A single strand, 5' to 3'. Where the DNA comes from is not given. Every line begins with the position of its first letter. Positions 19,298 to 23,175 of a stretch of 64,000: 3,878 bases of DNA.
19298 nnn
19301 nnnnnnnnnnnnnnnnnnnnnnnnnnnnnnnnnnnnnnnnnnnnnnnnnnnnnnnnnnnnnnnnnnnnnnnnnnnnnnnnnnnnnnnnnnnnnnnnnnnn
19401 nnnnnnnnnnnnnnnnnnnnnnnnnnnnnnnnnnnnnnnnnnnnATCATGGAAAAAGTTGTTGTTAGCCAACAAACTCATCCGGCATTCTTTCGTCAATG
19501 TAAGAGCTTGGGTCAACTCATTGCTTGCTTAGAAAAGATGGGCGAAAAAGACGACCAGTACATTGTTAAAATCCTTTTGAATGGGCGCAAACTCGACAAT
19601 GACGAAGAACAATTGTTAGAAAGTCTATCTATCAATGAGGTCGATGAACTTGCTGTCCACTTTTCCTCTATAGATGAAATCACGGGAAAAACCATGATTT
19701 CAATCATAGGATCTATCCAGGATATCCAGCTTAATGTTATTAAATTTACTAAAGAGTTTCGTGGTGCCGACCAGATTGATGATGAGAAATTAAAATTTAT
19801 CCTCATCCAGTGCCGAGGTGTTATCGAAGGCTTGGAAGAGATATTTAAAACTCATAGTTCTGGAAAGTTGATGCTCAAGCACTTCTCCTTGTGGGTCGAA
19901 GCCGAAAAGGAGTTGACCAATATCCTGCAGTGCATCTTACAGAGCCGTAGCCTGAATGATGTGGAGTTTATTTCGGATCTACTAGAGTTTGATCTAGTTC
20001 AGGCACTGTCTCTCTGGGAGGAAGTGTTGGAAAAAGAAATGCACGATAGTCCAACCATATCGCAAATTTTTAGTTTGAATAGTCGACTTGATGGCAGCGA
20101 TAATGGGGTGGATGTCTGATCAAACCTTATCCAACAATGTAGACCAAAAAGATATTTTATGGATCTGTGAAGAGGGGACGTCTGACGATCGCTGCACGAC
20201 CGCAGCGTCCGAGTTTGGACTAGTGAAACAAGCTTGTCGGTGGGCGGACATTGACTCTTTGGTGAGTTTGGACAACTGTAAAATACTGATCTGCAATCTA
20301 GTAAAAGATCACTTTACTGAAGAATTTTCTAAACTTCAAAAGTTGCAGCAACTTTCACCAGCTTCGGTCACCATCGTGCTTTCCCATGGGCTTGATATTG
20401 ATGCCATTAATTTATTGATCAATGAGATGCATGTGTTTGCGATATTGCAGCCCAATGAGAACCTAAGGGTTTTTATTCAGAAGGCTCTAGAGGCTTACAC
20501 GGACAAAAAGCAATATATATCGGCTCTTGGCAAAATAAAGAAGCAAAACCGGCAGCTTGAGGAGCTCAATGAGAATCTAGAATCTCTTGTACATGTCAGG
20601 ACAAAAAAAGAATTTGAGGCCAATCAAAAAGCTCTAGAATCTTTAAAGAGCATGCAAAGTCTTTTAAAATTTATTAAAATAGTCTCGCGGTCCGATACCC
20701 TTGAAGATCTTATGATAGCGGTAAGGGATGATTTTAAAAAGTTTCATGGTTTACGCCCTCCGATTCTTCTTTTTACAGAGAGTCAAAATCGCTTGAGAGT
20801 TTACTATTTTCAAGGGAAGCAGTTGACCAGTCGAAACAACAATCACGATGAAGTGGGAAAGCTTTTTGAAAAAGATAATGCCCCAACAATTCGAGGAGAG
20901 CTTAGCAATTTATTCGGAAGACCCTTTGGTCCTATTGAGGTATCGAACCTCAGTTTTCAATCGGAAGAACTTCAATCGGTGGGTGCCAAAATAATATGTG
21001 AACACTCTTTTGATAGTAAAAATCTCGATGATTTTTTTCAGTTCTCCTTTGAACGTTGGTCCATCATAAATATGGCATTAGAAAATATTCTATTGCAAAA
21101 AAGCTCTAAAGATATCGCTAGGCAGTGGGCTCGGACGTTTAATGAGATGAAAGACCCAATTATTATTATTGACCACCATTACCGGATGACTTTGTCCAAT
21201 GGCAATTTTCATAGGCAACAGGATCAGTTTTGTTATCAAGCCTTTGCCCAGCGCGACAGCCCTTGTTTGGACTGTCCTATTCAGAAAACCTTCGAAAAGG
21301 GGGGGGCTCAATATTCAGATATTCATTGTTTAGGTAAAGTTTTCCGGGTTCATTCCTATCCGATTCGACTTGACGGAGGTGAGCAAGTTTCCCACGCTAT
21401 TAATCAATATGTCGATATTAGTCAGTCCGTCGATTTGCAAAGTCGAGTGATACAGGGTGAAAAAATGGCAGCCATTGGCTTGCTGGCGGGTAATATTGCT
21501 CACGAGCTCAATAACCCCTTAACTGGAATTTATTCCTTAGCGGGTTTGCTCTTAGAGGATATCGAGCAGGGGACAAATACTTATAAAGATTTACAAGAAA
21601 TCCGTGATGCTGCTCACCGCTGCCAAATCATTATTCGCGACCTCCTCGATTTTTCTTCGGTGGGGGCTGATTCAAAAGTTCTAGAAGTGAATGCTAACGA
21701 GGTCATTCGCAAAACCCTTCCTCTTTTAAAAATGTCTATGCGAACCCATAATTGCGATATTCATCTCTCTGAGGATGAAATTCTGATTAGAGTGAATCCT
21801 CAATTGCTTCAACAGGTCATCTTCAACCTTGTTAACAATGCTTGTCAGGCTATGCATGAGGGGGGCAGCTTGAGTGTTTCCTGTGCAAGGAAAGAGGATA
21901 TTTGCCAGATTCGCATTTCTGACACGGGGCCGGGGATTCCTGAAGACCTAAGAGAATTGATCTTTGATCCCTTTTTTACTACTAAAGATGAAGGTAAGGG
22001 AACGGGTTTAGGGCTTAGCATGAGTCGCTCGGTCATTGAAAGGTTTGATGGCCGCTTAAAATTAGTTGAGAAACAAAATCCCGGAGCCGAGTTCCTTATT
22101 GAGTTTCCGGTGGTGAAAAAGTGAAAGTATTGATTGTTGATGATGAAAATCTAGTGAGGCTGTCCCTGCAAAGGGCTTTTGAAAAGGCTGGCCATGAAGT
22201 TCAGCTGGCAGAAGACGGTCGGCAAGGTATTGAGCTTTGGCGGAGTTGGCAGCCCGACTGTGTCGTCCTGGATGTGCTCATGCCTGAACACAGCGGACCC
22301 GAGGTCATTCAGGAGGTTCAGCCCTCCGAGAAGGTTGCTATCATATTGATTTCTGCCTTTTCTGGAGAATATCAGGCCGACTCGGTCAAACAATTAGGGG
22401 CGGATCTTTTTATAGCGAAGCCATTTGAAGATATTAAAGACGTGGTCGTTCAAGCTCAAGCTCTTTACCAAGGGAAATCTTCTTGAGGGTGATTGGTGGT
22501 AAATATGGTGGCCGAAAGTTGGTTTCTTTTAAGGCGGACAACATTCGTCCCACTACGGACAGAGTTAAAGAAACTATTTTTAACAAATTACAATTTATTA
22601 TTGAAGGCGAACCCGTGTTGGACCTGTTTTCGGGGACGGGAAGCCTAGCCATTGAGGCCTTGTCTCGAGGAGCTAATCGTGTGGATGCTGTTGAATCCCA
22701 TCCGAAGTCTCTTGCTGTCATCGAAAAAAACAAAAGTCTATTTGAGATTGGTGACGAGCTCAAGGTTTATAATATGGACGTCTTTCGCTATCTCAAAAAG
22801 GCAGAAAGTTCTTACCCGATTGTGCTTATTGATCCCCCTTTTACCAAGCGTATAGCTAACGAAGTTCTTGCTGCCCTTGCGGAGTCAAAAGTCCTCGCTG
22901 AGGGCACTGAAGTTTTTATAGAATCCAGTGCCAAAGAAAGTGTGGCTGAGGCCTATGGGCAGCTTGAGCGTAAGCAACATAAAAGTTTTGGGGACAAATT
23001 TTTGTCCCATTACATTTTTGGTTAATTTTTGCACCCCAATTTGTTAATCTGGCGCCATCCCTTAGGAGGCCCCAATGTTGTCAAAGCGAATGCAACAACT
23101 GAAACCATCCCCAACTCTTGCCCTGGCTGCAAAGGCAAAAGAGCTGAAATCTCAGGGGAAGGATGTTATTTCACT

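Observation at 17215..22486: Sigma-54-driven operon just after the filament genes: TPR protein, two unknown proteins, atypical kinase, CheY-like regulator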

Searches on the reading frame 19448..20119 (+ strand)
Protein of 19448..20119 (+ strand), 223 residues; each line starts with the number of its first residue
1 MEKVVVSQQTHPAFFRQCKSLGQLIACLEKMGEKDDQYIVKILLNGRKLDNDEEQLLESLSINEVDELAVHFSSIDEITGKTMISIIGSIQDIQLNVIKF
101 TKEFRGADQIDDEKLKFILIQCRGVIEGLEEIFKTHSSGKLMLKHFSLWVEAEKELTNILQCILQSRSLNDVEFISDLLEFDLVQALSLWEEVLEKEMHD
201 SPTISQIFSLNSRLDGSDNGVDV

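Call 6: search_protein_families(library=pfam, proteins=[window:19448-20119:+], max_evalue=0.01)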
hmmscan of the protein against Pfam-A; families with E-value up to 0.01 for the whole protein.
window:19448-20119:+ (223 aa): 0 families

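Call 7: search_protein_families(library=ncbifam, proteins=[window:19448-20119:+], max_evalue=0.01)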
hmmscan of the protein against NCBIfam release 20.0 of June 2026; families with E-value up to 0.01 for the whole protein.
window:19448-20119:+ (223 aa): 1 family
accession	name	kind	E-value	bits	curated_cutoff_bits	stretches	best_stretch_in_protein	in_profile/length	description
NF041531.1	HrpV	equivalog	0.0021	18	150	1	148-211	47-110/118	HrpV family type III secretion system protein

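Call 15: find_homologous_proteins(query=window:19448-20119:+)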
Query window:19448-20119:+ (223 aa): 37 proteins with E <= 0.001 among 443 candidates.
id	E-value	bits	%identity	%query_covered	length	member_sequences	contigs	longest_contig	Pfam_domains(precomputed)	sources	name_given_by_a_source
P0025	4.3e-137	472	100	100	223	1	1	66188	-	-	-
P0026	6.5e-84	299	63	100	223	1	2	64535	-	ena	-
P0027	3.3e-82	293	60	100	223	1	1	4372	PF27299.1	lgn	-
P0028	1.3e-81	291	61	100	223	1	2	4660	PF27299.1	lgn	-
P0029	6.8e-81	289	62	100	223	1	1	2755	PF27299.1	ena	-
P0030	3.9e-80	286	58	100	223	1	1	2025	-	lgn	-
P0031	2.1e-77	278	59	100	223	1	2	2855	PF27299.1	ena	-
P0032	2.2e-77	277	57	100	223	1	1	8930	PF27299.1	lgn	-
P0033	4.7e-77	276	58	100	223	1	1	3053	PF27299.1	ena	-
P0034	1.4e-76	275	57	100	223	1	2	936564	PF27299.1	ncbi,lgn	-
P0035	3.6e-75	270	56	100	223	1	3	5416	PF27299.1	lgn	-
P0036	5.7e-75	270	58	100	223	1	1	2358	PF27299.1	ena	-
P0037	1.7e-74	268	55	100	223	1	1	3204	PF27299.1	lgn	-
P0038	1.0e-72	262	56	100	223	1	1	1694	PF27299.1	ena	-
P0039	1.9e-72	261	56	100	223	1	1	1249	-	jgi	jgi:hypothetical protein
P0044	2.5e-69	251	52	100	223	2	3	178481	PF27299.1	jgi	jgi:uncharacterized protein YukE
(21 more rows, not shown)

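Call 16: search_protein_families(library=pfam, proteins=[window:19448-20119:+, P0034, P0044], max_evalue=5)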
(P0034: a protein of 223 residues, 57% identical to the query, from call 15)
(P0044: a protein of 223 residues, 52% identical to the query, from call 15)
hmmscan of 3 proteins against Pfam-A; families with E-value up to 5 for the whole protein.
window:19448-20119:+ (223 aa): 2 families
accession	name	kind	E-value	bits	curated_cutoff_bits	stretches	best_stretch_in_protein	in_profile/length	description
PF10075.15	CSN8_PSD8_EIF3K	-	0.058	13.8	23.7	1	174-215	11-52/144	CSN8/PSMD8/EIF3K family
PF07157.17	DNA_circ_N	-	0.11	13.4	21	1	27-68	37-78/88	DNA circularisation protein N-terminus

P0034 (223 aa): 2 families
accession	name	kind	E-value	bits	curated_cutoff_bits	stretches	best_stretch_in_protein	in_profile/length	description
PF14842.11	FliG_N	-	0.15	13.1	25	1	51-92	18-59/104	FliG N-terminal domain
PF06868.16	DUF1257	-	0.23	12.2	22.2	0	162-197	28-63/103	Protein of unknown function (DUF1257)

P0044 (223 aa): 2 families
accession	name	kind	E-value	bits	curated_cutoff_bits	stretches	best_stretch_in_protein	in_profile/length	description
PF23135.2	TRI4_N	-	0.074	13.5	27.8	1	128-180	8-58/61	TRI4 N-terminal domain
PF22597.2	DYN_lid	-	0.13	13.1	27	1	136-192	29-85/93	Dynein heavy chain, ATPase lid domain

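Call 21: search_solved_structures(query=A2, max_evalue=10)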
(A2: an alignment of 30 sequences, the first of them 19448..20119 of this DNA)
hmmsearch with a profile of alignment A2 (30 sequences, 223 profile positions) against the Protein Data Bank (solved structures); distinct sequences matched with E-value up to 10: 2.
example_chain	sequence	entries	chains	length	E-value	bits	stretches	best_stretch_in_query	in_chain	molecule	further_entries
7oza_AAA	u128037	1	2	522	1.7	11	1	19-46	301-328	Putative secreted sulfatase ydeN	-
8umx_B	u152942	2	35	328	4.3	9.7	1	55-92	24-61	Flagellar motor switch protein FliG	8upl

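Call 33: predict_structure(alignment_id=A2)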
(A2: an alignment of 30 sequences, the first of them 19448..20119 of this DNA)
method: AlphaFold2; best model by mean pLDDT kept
length: 223 residues; sequences in the alignment: 30
mean_pLDDT: 85.8   pTM: 0.74
mean pLDDT of the five models: 85.8, 85.3, 85.1, 83.8, 83.6
residues with pLDDT >= 90: 108; 70-90: 91; 50-70: 6; < 50: 18
segments of 3 or more residues with pLDDT < 50: 206-223
pLDDT, mean of each block of 10 residues (from residue 1): 87 89 90 87 86 79 88 88 94 98 96 95 95 88 90 97 88 95 98 91 53 33 32
secondary structure, 60 per line:
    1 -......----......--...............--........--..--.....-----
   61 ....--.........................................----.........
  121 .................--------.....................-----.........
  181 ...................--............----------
elements in order: E2-7 H12-17 H21-34 E37-44 H51-55 E67-74 H75-107 H112-137 H146-166 H172-199 H202-213

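Call 37: fold_search(model_id=the predicted structure, library=pdb)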
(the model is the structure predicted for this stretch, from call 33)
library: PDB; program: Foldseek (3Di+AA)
matches with E <= 10: 443; with E <= 0.001: 0
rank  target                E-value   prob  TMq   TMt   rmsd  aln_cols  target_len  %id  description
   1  5xua_H                3.5e-02  1.00  0.41  0.61   4.6       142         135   10  The ligand-free dimer of chemoreceptor MCP2201 ligand binding domain (released 2018-06-27)
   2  7jh6_A                4.4e-02  0.92  0.32  0.39   8.0       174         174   16  De novo designed two-domain di-Zn(II) and porphyrin-binding protein (released 2020-12-09)
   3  5xua_G                4.6e-02  1.00  0.43  0.62   5.0       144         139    8  The ligand-free dimer of chemoreceptor MCP2201 ligand binding domain (released 2018-06-27)
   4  7xge_A                4.9e-02  0.94  0.30  0.38  10.7       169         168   12  Crystal structure of MCL-1 in complex with computationally designed inhibitor protein (released 2022-07-20)
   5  5xua_C                1.1e-01  0.97  0.41  0.59   4.7       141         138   10  The ligand-free dimer of chemoreceptor MCP2201 ligand binding domain (released 2018-06-27)
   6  5xua_F                1.2e-01  0.98  0.43  0.63   5.2       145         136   10  The ligand-free dimer of chemoreceptor MCP2201 ligand binding domain (released 2018-06-27)
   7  5xua_B                1.2e-01  0.51  0.26  0.35   7.7       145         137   14  The ligand-free dimer of chemoreceptor MCP2201 ligand binding domain (released 2018-06-27)
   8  5xua_A                1.5e-01  0.96  0.41  0.57   4.7       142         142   10  The ligand-free dimer of chemoreceptor MCP2201 ligand binding domain (released 2018-06-27)
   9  9kup_A                2.3e-01  0.82  0.35  0.53   5.9       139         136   14  Crystal structure of MCP2201LBD (released 2025-10-22)
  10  7wrm_A                2.3e-01  0.82  0.36  0.51   5.9       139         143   14  The malate-bound dimer of chemoreceptor MCP2201 ligand binding domain (released 2023-01-04)
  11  6its_B                2.8e-01  0.84  0.38  0.52   6.5       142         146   11  The citrate-bound trimer of chemoreceptor MCP2201 ligand binding domain (released 2018-12-26)
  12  8bsa_B                2.8e-01  0.35  0.26  0.31   8.5       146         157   14  Vc1313-LBD bound to D-arginine (released 2023-06-07)
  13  4z9h_A                2.8e-01  0.23  0.24  0.29  10.9       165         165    9  Asp-Tar from E. coli (released 2016-07-20)
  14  9kup_B                3.0e-01  0.97  0.45  0.69   3.4       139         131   10  Crystal structure of MCP2201LBD (released 2025-10-22)
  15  2lig_A                3.1e-01  0.63  0.28  0.37   6.5       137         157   10  THREE-DIMENSIONAL STRUCTURES OF THE LIGAND-BINDING DOMAIN OF THE BACTERIAL ASPARTATE RECEPTOR WITH AND WITHOUT A LIGAN (released 1995-09-15)
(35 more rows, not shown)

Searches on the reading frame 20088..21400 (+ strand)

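Call 16: search_protein_families(library=pfam, proteins=[window:20088-21400:+], max_evalue=5)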
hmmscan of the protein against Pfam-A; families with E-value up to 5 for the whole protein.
window:20088-21400:+ (437 aa): 1 family
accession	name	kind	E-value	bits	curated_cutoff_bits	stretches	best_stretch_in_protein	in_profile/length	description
PF03357.26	Snf7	-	0.12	12.5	27.3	1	133-216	33-117/171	Snf7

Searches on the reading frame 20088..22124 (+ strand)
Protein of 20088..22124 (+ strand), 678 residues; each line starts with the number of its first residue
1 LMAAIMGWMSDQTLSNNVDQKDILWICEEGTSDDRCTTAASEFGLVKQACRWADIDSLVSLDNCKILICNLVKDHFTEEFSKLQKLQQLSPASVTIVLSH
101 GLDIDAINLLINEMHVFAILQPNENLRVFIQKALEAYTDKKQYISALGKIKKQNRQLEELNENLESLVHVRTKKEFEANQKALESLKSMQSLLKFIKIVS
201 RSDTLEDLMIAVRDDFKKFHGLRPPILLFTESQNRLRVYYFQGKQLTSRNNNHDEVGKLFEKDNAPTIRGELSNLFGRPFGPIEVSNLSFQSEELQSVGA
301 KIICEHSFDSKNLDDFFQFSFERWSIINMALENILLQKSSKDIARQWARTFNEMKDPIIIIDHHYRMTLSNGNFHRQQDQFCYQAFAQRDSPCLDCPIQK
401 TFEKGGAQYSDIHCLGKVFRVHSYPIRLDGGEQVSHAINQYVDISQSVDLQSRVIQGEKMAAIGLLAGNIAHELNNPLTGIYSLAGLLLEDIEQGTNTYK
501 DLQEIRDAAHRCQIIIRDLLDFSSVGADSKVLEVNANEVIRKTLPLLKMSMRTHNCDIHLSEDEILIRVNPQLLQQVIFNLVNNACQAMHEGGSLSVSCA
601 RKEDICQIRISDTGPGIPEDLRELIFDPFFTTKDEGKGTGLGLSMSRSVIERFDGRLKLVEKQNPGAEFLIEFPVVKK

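Call 6: search_protein_families(library=pfam, proteins=[window:20088-22124:+], max_evalue=0.01)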
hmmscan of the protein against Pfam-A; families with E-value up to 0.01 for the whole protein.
window:20088-22124:+ (678 aa): 4 families
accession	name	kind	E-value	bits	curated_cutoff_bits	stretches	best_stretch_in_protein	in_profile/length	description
PF02518.31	HATPase_c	-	1.1e-24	87.4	26.4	1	571-675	3-109/111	Histidine kinase-, DNA gyrase B-, and HSP90-like ATPase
PF00512.31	HisKA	-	1.2e-13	51.3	26.9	1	465-526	4-64/66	His Kinase A (phospho-acceptor) domain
PF14501.12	HATPase_c_5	-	6.8e-05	23.2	22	1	574-661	6-90/102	GHKL domain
PF24611.2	Spectrin_Anc-1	-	0.0067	17.1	33.2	0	489-540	49-100/115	Nuclear anchorage protein 1, spectrin-like repeat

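Call 7: search_protein_families(library=ncbifam, proteins=[window:20088-22124:+], max_evalue=0.01)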
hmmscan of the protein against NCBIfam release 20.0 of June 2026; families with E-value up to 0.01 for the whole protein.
window:20088-22124:+ (678 aa): 82 families (the best 25 are shown)
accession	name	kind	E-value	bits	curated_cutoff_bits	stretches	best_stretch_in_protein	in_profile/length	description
NF008468.0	PRK11360.1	equivalog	4.3e-51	174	646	1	431-677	364-610/616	two-component system sensor histidine kinase AtoS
NF010411.0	PRK13837.1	equivalog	1.7e-48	165.3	647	1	434-677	421-677/828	two-component system VirA-like sensor kinase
NF007688.0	PRK10364.1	equivalog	4.7e-41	141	479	1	449-676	226-452/460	two-component system sensor histidine kinase ZraS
NF046020.1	HisKinCckABruc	equivalog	1.4e-40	139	1000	1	431-674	447-706/868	cell cycle histidine kinase CckA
NF052574.1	HisKinEspCMyxo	equivalog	1.8e-37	129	1200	1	424-675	379-637/785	serine histidine kinase EspC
NF046026.1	HisKinCckACaul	equivalog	1.8e-37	128.8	1000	1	441-677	280-534/678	cell cycle histidine kinase CckA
NF046044.1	PnpS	equivalog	3.4e-37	128.4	400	1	329-674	39-390/390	two-component system histidine kinase PnpS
NF047497.1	HK_LIC_12097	equivalog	1.9e-36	125.5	500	1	351-675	17-366/367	LIC_12097 family sensor histidine kinase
NF038348.1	T2SS_HK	subfamily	1.7e-35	122.5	450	2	503-675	402-573/574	histidine kinase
NF047466.1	hybrid_RR_LvrB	exception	8.6e-33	114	500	1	448-675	137-376/377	hybrid histidine kinase/response regulator LvrB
NF008312.0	PRK11100.1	equivalog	1.7e-32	112.9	356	1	468-674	261-473/477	two-component system sensor histidine kinase CreC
NF053867.1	SprKinKinDBac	equivalog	5.6e-32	110.8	775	1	457-677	280-499/500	sporulation kinase KinD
NF041777.1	sens_FixL_Rhizob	equivalog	2e-30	105.9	850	1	448-676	247-482/485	sensor protein FixL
NF010076.0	PRK13557.1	subfamily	2.8e-29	102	631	1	440-677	140-396/540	histidine kinase famiy protein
NF047794.1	HisKinPtgB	equivalog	1.6e-28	99.4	1000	1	450-673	429-653/656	two-component system sensor histidine kinase PgtB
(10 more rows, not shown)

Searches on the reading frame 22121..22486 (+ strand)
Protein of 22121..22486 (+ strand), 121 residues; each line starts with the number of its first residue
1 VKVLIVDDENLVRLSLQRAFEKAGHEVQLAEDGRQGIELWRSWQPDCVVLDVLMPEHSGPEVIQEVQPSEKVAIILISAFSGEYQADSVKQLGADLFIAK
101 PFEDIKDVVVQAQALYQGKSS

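Call 6: search_protein_families(library=pfam, proteins=[window:22121-22486:+], max_evalue=0.01)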
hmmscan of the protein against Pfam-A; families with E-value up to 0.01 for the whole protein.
window:22121-22486:+ (121 aa): 1 family
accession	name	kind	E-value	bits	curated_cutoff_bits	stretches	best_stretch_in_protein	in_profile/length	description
PF00072.30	Response_reg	-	4e-24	85.4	30.2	1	3-104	1-103/111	Response regulator receiver domain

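Call 7: search_protein_families(library=ncbifam, proteins=[window:22121-22486:+], max_evalue=0.01)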
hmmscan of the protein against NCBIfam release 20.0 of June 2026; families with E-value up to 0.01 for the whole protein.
window:22121-22486:+ (121 aa): 98 families (the best 25 are shown)
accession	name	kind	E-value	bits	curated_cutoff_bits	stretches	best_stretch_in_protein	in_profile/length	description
NF045944.1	ResRegRpaBCyano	equivalog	8.6e-21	74.4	330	1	4-103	1-100/229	response regulator transcription factor RpaB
NF041733.1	resp_reg_CseB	equivalog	3.1e-19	69.3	350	1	2-104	2-104/228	two-component system response regulator CseB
NF040534.1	resp_reg_YycF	equivalog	2.3e-18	66.3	340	1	2-109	2-108/231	response regulator YycF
NF008469.0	PRK11361.1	equivalog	9.6e-18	64.1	714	1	2-108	6-112/461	acetoacetate metabolism transcriptional regulator AtoC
NF040689.1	MtrAB_MtrA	equivalog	3.6e-16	59.2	300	1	3-110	1-107/219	MtrAB system response regulator MtrA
NF045505.1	RR_RssB_Pseudo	equivalog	1.4e-15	57.2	700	1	2-105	7-111/394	two-component system response regulator RssB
NF001965.0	PRK00742.1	subfamily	3.3e-15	56.1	293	1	1-113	4-120/357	chemotaxis-specific protein-glutamate methyltransferase CheB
TIGR01818.1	ntrC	equivalog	3.7e-15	55.7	558.6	1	3-112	1-110/463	nitrogen regulation protein NR(I)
NF045717.1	DVU0259_DivK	exception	4.9e-15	55.7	160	1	2-106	4-107/117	DVU0259 family response regulator domain-containing protein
TIGR02154.1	PhoB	equivalog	6.6e-15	55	296.2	1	2-112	4-116/226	phosphate regulon transcriptional regulator PhoB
NF008034.0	PRK10766.1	equivalog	7.1e-15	55.1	275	1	2-115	4-116/231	two-component system response regulator TorR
NF053854.1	RespRegPhoBBctds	equivalog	1e-14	54.5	270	1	3-116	1-115/225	two-component system response regulator PhoB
NF041367.1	CheY_Halo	equivalog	1.2e-14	54.7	200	1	3-105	1-104/114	chemotaxis protein CheY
NF008199.0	PRK10955.1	equivalog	1.4e-14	54.6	341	1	2-115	3-114/232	envelope stress response regulator transcription factor CpxR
NF033120.0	vanR_FM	exception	1.4e-14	54.3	460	1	2-109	5-112/231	vancomycin resistance response regulator transcription factor, VanR-F/VanR-M family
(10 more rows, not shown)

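Call 97: search_solved_structures(query=window:22121-22486:+, max_evalue=1e-10)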
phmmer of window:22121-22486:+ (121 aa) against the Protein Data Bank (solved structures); distinct sequences matched with E-value up to 1e-10: 49.
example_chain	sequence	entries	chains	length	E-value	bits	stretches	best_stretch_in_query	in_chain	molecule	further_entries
1nxo_A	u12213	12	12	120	2.2e-17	66.3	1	2-113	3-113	DNA-binding response regulator | Response regulator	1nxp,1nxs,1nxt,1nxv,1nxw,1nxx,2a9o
6eb7_A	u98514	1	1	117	2.6e-17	66.1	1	2-108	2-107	DNA-binding response regulator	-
3f6p_A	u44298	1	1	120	3.8e-17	65.5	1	2-107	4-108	Transcriptional regulatory protein yycF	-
2zwm_A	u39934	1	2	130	4.7e-17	65.2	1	2-108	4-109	Transcriptional regulatory protein yycF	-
8fk2_A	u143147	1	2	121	2.9e-16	62.7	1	2-104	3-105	Putative response regulator CovR VicR-like protein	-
1u0s_Y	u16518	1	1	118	2.9e-15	59.5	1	2-106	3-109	Chemotaxis protein cheY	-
1tmy_A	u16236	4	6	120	3e-15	59.4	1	2-106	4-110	CHEY PROTEIN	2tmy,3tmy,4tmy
4iga_A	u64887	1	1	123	3.2e-15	59.3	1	2-106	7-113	Chemotaxis protein CheY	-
6er7_A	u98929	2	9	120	3.3e-15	59.3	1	2-106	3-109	120aa long hypothetical chemotaxis protein (CheY)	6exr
1mvo_A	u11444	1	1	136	1.8e-14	56.9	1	2-113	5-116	PhoP response regulator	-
2jvj_A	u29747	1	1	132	3.1e-14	56.1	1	2-109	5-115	Sporulation initiation phosphotransferase F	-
4qyw_A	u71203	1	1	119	4.1e-14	55.8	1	2-106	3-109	Chemotaxis protein CheY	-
1pey_A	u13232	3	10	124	4.4e-14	55.7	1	2-109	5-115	Sporulation initiation phosphotransferase F | SPORULATION RESPONSE REGULATORY PROTEIN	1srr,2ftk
1f51_E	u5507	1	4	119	4.6e-14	55.6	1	2-109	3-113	SPORULATION INITIATION PHOSPHOTRANSFERASE F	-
1s8n_A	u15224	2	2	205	6.1e-14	55.2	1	2-109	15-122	putative antiterminator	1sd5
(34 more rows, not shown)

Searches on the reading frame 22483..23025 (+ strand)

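Call 6: search_protein_families(library=pfam, proteins=[window:22483-23025:+], max_evalue=0.01)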
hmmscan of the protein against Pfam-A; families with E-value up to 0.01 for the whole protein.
window:22483-23025:+ (180 aa): 11 families
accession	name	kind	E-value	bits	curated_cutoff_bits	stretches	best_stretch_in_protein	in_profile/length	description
PF03602.21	Cons_hypoth95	-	8.2e-48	162.9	24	1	1-177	1-181/182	Conserved hypothetical protein 95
PF02475.24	TRM5-TYW2_MTfase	-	1.7e-08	35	28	1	39-134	34-129/164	TRM5/TYW2 methyltransferase domain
PF05175.20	MTS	-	5.8e-07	29.7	23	1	36-129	27-119/170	Methyltransferase small domain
PF01170.24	UPF0020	-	1.3e-06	28.7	22.3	1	41-128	28-139/197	RMKL-like, methyltransferase domain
PF09445.16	Methyltransf_15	-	2.7e-06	27.5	22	1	45-119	4-80/165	RNA cap guanine-N2 methyltransferase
PF04378.19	RsmJ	-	0.00033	20.5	27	1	45-135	61-151/245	Ribosomal RNA large subunit methyltransferase D, RlmJ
PF13649.12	Methyltransf_25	-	0.00038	21.5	27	1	45-117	1-72/97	Methyltransferase domain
PF06325.19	PrmA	-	0.00043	20.3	22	1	39-99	159-219/296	Ribosomal protein L11 methyltransferase (PrmA)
PF13847.12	Methyltransf_31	-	0.0014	18.8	27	1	41-150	3-113/145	Methyltransferase domain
PF10237.15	N6-adenineMlase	-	0.0032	17.6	23.2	1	75-152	52-132/166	Probable N6-adenine methyltransferase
PF02005.22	TRM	-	0.0092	15.7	27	0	45-118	53-128/376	N2,N2-dimethylguanosine tRNA methyltransferase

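Call 7: search_protein_families(library=ncbifam, proteins=[window:22483-23025:+], max_evalue=0.01)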
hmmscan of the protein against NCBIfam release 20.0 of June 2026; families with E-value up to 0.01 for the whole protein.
window:22483-23025:+ (180 aa): 27 families (the best 25 are shown)
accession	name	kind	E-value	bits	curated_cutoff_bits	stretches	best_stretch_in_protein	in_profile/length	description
TIGR00095.1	TIGR00095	equivalog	3.2e-41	141.1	117.5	1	2-177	13-191/194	16S rRNA (guanine(966)-N(2))-methyltransferase RsmD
NF008157.0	PRK10909.1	equivalog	2e-33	115.9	302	1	1-157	13-168/199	16S rRNA (guanine(966)-N(2))-methyltransferase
TIGR03533.1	L3_gln_methyl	equivalog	2.9e-09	36.7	229.7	1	30-129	107-208/284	50S ribosomal protein L3 N(5)-glutamine methyltransferase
NF043040.1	corrin_prot_MT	hypoth_equivalog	4.7e-08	32.7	180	1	25-116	27-116/216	corrinoid protein-associated methyltransferase CpaM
NF046099.1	RSP_2647_MTase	equivalog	5.6e-08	32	600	1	39-120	215-299/391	RSP_2647 family RNA methyltransferase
TIGR00536.1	hemK_fam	subfamily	6e-08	32.1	115.5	1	30-123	100-195/286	HemK family protein methyltransferase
NF001556.0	PRK00377.1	equivalog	6.1e-08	32.7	238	1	18-163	18-160/198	cobalt-precorrin-6Y C(15)-methyltransferase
NF008748.0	PRK11783.1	equivalog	8.2e-08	30.9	466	1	39-119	539-620/704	bifunctional 23S rRNA (guanine(2069)-N(7))-methyltransferase RlmK/23S rRNA (guanine(2445)-N(2))-methyltransferase RlmL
NF033380.1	Rlm_2499C5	equivalog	1.4e-07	30.7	650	1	36-140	215-320/391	23S rRNA (cytosine(2499)-C(5))-methyltransferase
NF053718.1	23SC1962Mtase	equivalog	4.8e-07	28.8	575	1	41-126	210-296/383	23S rRNA (cytosine(1962)-C(5))-methyltransferase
TIGR02469.1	CbiT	equivalog_domain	5.5e-07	29.9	78.3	1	23-101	2-79/124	precorrin-6Y C5,15-methyltransferase (decarboxylating) subunit CbiT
TIGR03534.1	RF_mod_PrmC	equivalog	5.5e-07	29.3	199.1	1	22-123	70-169/253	peptide chain release factor N(5)-glutamine methyltransferase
NF011529.0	PRK14968.1-3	equivalog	1.8e-06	27.6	162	1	40-123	33-111/198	putative methyltransferase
NF047853.1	tRm6a37MtseTrmN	equivalog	2.8e-06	27.2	350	1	41-122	43-126/244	tRNA(1)(Val) (adenine(37)-N(6))-methyltransferase TrmN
NF006138.0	PRK08287.1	equivalog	6.7e-06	26.1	210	1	17-90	8-81/189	decarboxylating cobalt-precorrin-6B (C(15))-methyltransferase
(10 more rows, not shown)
